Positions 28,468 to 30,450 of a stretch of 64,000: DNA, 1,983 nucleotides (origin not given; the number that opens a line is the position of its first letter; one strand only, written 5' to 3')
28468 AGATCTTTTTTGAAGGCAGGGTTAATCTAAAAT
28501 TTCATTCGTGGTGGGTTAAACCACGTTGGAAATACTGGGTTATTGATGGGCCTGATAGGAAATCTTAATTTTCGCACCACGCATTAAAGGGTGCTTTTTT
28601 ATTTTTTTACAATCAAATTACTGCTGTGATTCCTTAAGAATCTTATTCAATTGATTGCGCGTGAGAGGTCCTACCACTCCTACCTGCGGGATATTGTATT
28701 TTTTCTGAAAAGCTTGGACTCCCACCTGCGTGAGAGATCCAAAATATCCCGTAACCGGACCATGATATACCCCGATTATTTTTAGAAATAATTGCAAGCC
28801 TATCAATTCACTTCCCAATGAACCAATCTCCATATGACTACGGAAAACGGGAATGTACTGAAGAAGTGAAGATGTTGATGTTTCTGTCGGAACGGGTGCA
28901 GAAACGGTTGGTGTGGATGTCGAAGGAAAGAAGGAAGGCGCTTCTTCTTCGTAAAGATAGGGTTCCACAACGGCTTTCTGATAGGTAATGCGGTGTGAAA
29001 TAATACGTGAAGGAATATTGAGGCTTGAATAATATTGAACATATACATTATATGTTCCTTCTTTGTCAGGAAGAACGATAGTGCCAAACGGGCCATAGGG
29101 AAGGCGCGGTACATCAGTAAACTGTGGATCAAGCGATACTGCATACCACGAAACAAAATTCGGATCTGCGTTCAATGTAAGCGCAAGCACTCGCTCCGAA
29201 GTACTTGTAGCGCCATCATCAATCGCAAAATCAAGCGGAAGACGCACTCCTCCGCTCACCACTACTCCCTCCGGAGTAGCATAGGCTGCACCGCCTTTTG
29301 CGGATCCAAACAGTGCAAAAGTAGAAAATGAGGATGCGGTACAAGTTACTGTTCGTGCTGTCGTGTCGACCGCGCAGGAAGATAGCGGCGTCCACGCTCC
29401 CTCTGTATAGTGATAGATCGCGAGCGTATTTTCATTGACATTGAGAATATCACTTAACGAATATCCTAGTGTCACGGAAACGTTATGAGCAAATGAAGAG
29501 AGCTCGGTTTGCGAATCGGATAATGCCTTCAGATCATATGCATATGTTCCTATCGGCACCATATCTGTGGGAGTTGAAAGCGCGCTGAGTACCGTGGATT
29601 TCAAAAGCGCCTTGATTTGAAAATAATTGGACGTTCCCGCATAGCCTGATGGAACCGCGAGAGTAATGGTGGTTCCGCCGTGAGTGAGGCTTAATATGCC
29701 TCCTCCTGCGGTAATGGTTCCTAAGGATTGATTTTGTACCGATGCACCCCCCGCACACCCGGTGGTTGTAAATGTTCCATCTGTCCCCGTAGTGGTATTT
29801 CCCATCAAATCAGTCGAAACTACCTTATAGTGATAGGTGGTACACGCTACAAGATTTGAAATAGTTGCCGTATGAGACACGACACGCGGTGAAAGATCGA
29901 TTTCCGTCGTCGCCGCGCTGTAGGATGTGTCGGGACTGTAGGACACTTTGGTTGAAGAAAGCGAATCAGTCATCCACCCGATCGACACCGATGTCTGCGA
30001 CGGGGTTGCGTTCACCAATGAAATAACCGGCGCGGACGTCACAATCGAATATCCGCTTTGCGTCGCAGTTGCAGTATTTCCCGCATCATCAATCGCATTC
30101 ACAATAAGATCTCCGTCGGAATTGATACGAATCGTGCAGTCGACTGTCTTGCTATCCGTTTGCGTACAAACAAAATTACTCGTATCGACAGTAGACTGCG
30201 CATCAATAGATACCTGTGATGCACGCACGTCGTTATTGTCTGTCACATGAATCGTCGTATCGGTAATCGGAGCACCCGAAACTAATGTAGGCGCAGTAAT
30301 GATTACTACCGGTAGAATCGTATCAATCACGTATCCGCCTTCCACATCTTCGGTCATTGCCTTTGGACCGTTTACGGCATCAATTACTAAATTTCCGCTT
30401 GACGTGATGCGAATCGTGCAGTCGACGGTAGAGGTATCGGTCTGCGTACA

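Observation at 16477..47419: Three giant secreted proteins each carrying peptidoglycan-binding domains, plus a coiled-coil lytic transglycosylase: a cell-wall-targeting surface repertoire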

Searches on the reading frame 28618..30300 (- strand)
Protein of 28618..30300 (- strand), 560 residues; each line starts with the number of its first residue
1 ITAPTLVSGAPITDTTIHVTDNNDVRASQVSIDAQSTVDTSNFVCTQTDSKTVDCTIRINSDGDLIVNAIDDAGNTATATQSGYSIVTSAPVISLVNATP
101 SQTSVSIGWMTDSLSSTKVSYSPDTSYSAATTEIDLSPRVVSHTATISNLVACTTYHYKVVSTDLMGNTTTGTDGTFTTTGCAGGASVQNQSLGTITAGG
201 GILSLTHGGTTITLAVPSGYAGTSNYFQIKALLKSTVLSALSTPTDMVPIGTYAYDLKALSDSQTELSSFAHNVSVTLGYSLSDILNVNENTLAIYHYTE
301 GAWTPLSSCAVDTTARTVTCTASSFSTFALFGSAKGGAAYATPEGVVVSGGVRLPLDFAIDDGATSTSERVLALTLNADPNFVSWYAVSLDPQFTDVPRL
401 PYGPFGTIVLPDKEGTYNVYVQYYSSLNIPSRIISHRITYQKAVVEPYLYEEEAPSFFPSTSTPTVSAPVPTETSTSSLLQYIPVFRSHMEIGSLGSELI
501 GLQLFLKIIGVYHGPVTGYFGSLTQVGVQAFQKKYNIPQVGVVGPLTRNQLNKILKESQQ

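Call 67: search_protein_families(library=ncbifam, proteins=[window:28618-30300:-], max_evalue=0.01)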
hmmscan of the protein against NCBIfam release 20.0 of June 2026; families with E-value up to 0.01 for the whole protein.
window:28618-30300:- (560 aa): 4 families
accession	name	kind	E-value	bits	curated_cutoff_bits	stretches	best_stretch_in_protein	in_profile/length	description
TIGR02869.1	spore_SleB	equivalog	3.8e-09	36.7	236.5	1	488-553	5-70/201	spore cortex-lytic enzyme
TIGR03979.1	His_Ser_Rich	equivalog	0.0003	20.8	121.65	1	461-549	103-184/190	His-Xaa-Ser repeat protein HxsA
NF052377.1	lmo1851_S41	exception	0.0058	15.4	725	0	488-557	382-451/468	lmo1851 family serine protease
TIGR04213.1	PGF_pre_PGF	domain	0.0061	16.6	28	0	287-331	106-152/153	PGF-pre-PGF domain-containing protein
